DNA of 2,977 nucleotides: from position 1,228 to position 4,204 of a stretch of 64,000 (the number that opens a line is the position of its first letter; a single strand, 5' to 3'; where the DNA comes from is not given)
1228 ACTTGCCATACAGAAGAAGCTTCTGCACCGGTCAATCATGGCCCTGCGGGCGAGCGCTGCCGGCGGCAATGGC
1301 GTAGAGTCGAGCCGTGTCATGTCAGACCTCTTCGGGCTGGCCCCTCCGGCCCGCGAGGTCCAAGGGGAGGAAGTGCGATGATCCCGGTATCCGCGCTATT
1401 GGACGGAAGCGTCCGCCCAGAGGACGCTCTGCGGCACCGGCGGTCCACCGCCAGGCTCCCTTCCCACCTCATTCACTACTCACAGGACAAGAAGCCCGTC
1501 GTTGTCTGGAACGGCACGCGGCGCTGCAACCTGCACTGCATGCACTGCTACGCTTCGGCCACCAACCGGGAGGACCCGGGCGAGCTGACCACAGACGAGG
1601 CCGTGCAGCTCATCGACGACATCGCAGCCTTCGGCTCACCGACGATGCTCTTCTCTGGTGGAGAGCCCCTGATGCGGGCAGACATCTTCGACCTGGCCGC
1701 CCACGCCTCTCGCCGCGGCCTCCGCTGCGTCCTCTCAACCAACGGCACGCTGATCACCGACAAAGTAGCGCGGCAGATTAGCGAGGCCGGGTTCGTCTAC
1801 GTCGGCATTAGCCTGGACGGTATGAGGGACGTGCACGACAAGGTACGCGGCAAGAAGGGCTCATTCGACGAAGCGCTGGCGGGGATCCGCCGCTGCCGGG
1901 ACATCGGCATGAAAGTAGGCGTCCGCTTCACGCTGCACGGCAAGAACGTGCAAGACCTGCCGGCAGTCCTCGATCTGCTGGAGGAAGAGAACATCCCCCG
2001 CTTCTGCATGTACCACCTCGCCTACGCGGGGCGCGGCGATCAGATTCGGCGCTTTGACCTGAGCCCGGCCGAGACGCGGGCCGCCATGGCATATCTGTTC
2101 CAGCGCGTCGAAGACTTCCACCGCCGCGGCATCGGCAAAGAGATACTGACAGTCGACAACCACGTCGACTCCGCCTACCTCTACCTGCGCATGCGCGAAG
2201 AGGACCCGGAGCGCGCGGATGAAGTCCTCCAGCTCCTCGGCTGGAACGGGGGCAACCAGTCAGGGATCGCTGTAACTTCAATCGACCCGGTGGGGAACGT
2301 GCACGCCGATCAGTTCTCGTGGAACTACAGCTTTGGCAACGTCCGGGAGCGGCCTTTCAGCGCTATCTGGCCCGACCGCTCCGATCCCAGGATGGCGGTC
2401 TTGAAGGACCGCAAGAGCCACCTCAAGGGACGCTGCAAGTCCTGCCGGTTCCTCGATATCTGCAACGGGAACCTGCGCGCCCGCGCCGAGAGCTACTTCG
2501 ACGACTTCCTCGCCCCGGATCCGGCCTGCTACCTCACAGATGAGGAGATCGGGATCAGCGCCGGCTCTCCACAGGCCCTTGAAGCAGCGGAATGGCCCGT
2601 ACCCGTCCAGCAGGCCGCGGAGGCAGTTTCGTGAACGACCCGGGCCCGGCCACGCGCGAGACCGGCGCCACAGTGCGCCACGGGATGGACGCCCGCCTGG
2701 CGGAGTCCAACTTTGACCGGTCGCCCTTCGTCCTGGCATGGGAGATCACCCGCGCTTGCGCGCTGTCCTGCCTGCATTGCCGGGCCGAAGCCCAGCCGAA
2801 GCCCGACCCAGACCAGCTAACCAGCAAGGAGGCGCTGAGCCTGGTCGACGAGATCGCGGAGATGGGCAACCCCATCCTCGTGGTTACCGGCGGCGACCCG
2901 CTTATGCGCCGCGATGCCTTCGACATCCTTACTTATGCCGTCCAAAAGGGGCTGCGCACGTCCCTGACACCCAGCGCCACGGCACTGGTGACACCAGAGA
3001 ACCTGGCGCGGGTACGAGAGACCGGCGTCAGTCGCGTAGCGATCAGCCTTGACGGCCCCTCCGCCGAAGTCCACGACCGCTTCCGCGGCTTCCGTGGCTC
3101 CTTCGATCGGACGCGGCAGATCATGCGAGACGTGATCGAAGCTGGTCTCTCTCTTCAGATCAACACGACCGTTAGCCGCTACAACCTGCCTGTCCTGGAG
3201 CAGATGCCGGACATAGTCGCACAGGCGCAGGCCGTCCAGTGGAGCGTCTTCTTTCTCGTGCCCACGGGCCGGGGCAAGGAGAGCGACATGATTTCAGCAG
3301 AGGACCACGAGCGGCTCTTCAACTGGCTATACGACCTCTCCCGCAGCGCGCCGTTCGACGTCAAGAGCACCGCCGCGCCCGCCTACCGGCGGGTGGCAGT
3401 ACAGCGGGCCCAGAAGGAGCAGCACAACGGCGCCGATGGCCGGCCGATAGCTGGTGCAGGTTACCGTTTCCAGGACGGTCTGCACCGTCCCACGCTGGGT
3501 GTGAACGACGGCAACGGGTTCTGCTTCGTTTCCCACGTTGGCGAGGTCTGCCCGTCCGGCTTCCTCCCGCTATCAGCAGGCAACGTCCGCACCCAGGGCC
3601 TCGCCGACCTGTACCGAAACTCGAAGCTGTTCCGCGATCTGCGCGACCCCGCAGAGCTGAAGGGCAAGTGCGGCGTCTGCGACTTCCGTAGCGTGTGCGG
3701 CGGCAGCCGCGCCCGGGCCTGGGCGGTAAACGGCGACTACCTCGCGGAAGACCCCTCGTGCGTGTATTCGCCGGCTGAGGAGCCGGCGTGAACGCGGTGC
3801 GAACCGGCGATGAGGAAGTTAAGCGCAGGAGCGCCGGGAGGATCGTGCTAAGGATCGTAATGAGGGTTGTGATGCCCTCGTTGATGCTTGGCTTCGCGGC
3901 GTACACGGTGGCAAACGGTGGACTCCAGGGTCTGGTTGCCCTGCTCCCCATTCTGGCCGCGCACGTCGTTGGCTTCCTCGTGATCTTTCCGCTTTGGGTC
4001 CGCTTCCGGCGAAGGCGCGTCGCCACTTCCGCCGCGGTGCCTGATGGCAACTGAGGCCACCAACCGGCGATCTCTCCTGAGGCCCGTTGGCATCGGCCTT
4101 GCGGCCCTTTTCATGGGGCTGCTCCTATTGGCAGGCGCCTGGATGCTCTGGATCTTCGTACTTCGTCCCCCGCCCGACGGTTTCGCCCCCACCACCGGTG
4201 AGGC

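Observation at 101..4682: hemA followed directly by two paralogous radical-SAM/SPASM genes and an HmuY-like protein: possible alternative heme-biosynthesis or heme-handling operon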

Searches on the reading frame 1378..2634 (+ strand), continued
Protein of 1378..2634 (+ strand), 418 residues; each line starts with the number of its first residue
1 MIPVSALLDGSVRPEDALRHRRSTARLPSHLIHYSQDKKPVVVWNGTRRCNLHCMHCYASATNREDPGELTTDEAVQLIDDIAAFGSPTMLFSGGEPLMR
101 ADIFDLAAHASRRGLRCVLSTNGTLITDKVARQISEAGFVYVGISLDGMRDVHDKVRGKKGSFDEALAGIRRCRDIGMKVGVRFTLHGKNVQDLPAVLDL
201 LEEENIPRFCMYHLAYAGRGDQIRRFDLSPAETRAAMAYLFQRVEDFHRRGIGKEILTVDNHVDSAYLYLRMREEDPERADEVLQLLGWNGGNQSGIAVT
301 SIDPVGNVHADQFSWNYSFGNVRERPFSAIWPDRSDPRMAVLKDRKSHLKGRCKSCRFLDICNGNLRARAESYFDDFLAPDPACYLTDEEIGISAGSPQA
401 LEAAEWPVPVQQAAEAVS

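Call 80: search_protein_families(library=ncbifam, proteins=[L017:2633-3904:+, L021:11200-12351:+, L027:5776-6957:+, L071:11197-12333:+, L026:6505-7635:+, L013:11251-12438:+], max_evalue=1e-90)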
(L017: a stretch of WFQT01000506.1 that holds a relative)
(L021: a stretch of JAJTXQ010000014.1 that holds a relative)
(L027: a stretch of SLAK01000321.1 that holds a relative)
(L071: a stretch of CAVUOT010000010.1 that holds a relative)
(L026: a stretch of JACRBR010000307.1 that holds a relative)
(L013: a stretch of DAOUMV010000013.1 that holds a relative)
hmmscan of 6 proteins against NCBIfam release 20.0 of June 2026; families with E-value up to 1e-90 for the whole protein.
L017:2633-3904:+ (423 aa): 2 families
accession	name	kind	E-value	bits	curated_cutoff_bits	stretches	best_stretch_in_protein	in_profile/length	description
TIGR04053.2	TIGR04053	equivalog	1.2e-141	472.3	395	1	22-382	1-366/366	TIGR04053 family radical SAM/SPASM domain-containing protein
TIGR04545.1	rSAM_ahbD_hemeb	equivalog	2.2e-104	349.5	500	1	31-382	2-339/339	heme b synthase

L021:11200-12351:+ (383 aa): 2 families
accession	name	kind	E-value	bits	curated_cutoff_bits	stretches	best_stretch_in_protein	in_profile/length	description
TIGR04053.2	TIGR04053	equivalog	2.9e-136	454.5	395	1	23-379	1-366/366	TIGR04053 family radical SAM/SPASM domain-containing protein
TIGR04545.1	rSAM_ahbD_hemeb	equivalog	2e-110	369.4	500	1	32-379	2-339/339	heme b synthase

L027:5776-6957:+ (393 aa): 2 families
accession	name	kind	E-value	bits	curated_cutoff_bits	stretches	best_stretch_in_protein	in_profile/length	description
TIGR04053.2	TIGR04053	equivalog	1.7e-138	461.9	395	1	30-386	1-366/366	TIGR04053 family radical SAM/SPASM domain-containing protein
TIGR04545.1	rSAM_ahbD_hemeb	equivalog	1.2e-105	353.7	500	1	39-386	2-339/339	heme b synthase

L071:11197-12333:+ (378 aa): 2 families
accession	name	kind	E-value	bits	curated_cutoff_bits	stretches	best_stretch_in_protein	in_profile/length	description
TIGR04053.2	TIGR04053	equivalog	1.4e-139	465.4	395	1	17-374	1-366/366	TIGR04053 family radical SAM/SPASM domain-containing protein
TIGR04545.1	rSAM_ahbD_hemeb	equivalog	1.9e-108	362.9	500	1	26-374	2-339/339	heme b synthase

L026:6505-7635:+ (376 aa): 2 families
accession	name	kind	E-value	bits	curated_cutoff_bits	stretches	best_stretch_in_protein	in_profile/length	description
TIGR04053.2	TIGR04053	equivalog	8.7e-139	462.8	395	1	18-373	2-366/366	TIGR04053 family radical SAM/SPASM domain-containing protein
TIGR04545.1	rSAM_ahbD_hemeb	equivalog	2.8e-112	375.5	500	1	26-373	2-339/339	heme b synthase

L013:11251-12438:+ (395 aa): 2 families
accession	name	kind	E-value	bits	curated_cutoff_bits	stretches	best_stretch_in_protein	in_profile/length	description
TIGR04053.2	TIGR04053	equivalog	6.2e-143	476.5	395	1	23-381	2-366/366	TIGR04053 family radical SAM/SPASM domain-containing protein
TIGR04545.1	rSAM_ahbD_hemeb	equivalog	5.5e-109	364.7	500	1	31-381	2-339/339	heme b synthase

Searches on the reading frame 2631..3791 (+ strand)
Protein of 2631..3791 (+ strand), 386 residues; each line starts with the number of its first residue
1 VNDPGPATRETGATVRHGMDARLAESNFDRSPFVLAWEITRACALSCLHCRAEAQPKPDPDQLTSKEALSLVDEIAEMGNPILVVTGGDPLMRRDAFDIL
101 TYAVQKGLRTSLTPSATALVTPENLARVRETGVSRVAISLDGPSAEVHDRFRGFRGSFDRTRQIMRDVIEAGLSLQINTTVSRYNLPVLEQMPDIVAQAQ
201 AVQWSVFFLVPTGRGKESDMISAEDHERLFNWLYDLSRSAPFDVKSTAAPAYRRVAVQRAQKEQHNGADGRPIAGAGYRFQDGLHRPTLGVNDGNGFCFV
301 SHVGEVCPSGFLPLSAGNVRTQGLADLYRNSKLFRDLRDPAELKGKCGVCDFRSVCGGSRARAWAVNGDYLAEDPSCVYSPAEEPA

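Call 5: search_protein_families(library=ncbifam, proteins=[window:2631-3791:+], max_evalue=0.01)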
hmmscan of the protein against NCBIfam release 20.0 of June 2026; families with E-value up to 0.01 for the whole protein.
window:2631-3791:+ (386 aa): 58 families (the best 25 are shown)
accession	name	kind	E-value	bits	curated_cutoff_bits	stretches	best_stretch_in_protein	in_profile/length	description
TIGR04053.2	TIGR04053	equivalog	2.9e-142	474.3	395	1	27-381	2-366/366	TIGR04053 family radical SAM/SPASM domain-containing protein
TIGR04545.1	rSAM_ahbD_hemeb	equivalog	3.5e-114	381.8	500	1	35-381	2-339/339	heme b synthase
TIGR04055.1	rSAM_NirJ2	equivalog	1.4e-73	248.3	500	1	35-380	2-325/326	putative heme d1 biosynthesis radical SAM protein NirJ2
TIGR04054.1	rSAM_NirJ1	equivalog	1.6e-51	175.1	650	2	30-221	34-220/387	putative heme d1 biosynthesis radical SAM protein NirJ1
TIGR04546.1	rSAM_ahbC_deAc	equivalog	7.9e-51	173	650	2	23-217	30-221/390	12,18-didecarboxysiroheme deacetylase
TIGR04051.1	rSAM_NirJ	equivalog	2.7e-47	161.4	515.45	2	34-223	3-190/354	heme d1 biosynthesis radical SAM protein NirJ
TIGR04347.1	pseudo_SAM_Halo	equivalog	7.7e-46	157.1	525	2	29-228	34-233/390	TIGR04347 family pseudo-SAM/SPASM protein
TIGR03962.1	mycofact_rSAM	equivalog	2.4e-44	151.9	265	2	31-235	10-214/339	mycofactocin radical SAM maturase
NF045574.1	sacti_mat_StsB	exception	2.1e-39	135.6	625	2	37-226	100-287/466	StsB family radical SAM/SPASM domain sactipeptide maturase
TIGR04303.1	GeoRSP_rSAM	equivalog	2.5e-37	129.2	400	2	31-203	3-171/325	GeoRSP system radical SAM/SPASM protein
NF050035.1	rSAM_WgK_link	exception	6.3e-33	114.3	650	1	28-381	4-365/367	radical SAM/SPASM peptide maturase WgkB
TIGR03913.1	rad_SAM_trio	equivalog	1.5e-32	112.6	591.75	1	23-219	8-202/477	GDL motif peptide-associated radical SAM/SPASM maturase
TIGR02109.1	PQQ_syn_pqqE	equivalog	5e-31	107.9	381.35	2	31-201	5-174/358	pyrroloquinoline quinone biosynthesis protein PqqE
TIGR04251.1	SCM_rSAM_ScmF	equivalog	3.2e-29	102.4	400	1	38-360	9-321/353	SynChlorMet cassette radical SAM/SPASM protein ScmF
TIGR04133.1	rSAM_w_lipo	hypoth_equivalog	8.7e-28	97.2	425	1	35-235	26-230/350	TIGR04133 family radical SAM/SPASM protein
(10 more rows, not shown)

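Call 6: search_protein_families(library=pfam, proteins=[window:2631-3791:+], max_evalue=0.01)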
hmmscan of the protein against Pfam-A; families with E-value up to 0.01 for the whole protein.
window:2631-3791:+ (386 aa): 3 families
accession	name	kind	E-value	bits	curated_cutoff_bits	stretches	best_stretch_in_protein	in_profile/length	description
PF04055.27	Radical_SAM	-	8.7e-22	78.5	29.5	1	38-180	2-149/166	Radical SAM superfamily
PF13353.11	Fer4_12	-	0.00056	20.7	22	1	42-144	14-117/137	4Fe-4S single cluster domain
PF13186.11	SPASM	-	0.0015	19.2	21.5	1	297-351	7-67/67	Iron-sulfur cluster-binding domain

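Call 9: find_encoding_contigs(protein=window:2631-3791:+, flank=10000, max_places=6)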
Protein window:2631-3791:+ (386 aa): no gene with exactly this product is on record in the collection.

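Call 40: search_solved_structures(query=window:2631-3791:+, max_evalue=0.00001)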
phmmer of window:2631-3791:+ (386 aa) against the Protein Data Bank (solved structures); distinct sequences matched with E-value up to 0.00001: 4.
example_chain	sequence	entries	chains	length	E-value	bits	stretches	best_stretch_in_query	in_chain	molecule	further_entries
6c8v_A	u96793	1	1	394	1.4e-15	60.5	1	30-382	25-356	Coenzyme PQQ synthesis protein E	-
7vob_C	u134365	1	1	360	2.9e-15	59.4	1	38-208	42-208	Cytosylglucuronate decarboxylase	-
7voc_C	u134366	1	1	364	3e-15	59.4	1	38-208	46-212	Cytosylglucuronate decarboxylase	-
6efn_A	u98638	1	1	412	1.1e-11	47.7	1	32-214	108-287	Sporulation killing factor maturation protein SkfB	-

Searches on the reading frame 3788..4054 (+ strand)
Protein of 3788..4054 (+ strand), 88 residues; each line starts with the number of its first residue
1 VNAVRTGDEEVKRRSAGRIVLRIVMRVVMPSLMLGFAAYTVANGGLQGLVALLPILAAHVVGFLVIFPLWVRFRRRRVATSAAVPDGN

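Call 5: search_protein_families(library=ncbifam, proteins=[window:3788-4054:+], max_evalue=0.01)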
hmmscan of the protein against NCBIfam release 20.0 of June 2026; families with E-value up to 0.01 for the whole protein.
window:3788-4054:+ (88 aa): 0 families

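Call 6: search_protein_families(library=pfam, proteins=[window:3788-4054:+], max_evalue=0.01)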
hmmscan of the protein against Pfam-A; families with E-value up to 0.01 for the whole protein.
window:3788-4054:+ (88 aa): 0 families

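Call 60: find_homologous_proteins(query=window:3788-4054:+, max_evalue=0.001)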
Query window:3788-4054:+ (88 aa): 51 proteins with E <= 0.001 among 53 candidates.
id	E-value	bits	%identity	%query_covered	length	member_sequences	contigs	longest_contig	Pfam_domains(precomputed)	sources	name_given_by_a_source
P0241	4.5e-48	178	100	100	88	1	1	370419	-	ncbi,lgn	-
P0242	1.4e-41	158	89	100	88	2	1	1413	-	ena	-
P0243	7.6e-41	155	84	100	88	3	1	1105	-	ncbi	-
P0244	2.3e-38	147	80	100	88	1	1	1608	-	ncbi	-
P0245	2.6e-38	147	80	100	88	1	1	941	-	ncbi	-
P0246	2.8e-38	147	80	100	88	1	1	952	-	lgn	-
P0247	1.5e-37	145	78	100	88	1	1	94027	-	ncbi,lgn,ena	-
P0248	1.9e-37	144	81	100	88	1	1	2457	-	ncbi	-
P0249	2.5e-37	144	78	100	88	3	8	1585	-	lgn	-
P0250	4.5e-37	143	78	100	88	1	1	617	-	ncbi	-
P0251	4.5e-37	143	84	93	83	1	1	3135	-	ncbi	-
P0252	1.6e-36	141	77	100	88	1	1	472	-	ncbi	-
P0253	4.5e-36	140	83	93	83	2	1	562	-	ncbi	-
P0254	1.1e-35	139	75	100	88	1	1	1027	-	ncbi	-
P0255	1.2e-35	139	73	100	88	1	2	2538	-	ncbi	ncbi:MAG: hypothetical protein V3S01_10260 [Dehalococcoidia bacterium]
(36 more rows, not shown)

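Call 61: find_encoding_contigs(protein=P0241, flank=10000, max_places=3)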
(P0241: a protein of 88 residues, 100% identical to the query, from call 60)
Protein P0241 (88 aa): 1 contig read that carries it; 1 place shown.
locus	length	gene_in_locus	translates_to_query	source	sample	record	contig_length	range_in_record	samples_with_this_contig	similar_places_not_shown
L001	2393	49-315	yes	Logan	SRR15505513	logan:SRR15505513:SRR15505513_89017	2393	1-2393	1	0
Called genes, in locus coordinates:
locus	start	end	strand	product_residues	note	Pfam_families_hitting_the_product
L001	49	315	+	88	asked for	-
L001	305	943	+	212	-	PF14064:HmuY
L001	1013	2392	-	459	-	?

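Call 62: find_encoding_contigs(protein=P0247, flank=10000, max_places=2)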
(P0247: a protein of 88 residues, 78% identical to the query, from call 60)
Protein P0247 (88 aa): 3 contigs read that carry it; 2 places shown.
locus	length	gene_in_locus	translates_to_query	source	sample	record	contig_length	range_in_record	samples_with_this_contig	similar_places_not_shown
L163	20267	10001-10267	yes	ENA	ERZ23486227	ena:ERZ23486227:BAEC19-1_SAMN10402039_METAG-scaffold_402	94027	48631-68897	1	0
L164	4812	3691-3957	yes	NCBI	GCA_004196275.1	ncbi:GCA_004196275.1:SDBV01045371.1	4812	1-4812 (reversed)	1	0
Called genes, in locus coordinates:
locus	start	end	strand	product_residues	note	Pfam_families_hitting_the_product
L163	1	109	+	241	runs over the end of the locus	PF21948:LplA-B_cat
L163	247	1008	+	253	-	PF02463:SMC_N (faint), PF00005:ABC_tran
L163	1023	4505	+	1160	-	PF02687:FtsX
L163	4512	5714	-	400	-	PF02515:CoA_transf_3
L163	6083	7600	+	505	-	PF05201:GlutR_N, PF02423:OCD_Mu_crystall (faint), PF01488:Shikimate_DH, PF03807:F420_oxidored (weak), PF00745:GlutR_dimer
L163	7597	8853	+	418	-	PF13353:Fer4_12, PF04055:Radical_SAM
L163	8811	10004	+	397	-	PF04055:Radical_SAM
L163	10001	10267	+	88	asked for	-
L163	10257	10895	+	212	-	PF14064:HmuY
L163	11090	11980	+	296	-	-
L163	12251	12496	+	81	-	-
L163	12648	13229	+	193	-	PF02566:OsmC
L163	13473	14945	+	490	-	PF05222:AlaDh_PNT_N, PF01262:AlaDh_PNT_C, PF01488:Shikimate_DH (weak)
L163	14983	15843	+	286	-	PF01656:CbiA (weak), PF07085:DRTGG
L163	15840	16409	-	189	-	PF12773:DZR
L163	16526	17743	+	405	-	PF05958:tRNA_U5-meth_tr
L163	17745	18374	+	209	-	PF02545:Maf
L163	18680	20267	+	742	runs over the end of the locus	PF00580:UvrD-helicase, PF13245:AAA_19, PF01443:Viral_helicase1 (faint), PF13087:AAA_12 (faint), PF13538:UvrD_C_2 (faint), PF13361:UvrD_C, PF21196:PcrA_UvrD_tudor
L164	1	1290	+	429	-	?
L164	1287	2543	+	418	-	PF13353:Fer4_12, PF04055:Radical_SAM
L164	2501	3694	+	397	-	PF04055:Radical_SAM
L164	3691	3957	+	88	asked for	-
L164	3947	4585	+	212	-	PF14064:HmuY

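Call 70: list_cluster_members(proteins=[P0241, P0121])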
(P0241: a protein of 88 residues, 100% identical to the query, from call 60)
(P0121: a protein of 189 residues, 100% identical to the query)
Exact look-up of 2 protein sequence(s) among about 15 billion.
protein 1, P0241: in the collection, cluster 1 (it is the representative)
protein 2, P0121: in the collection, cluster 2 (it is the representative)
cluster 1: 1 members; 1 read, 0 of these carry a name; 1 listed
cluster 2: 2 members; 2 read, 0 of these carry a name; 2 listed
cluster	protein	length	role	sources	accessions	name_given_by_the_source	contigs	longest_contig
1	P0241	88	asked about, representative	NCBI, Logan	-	-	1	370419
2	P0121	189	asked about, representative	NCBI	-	-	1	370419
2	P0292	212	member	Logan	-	-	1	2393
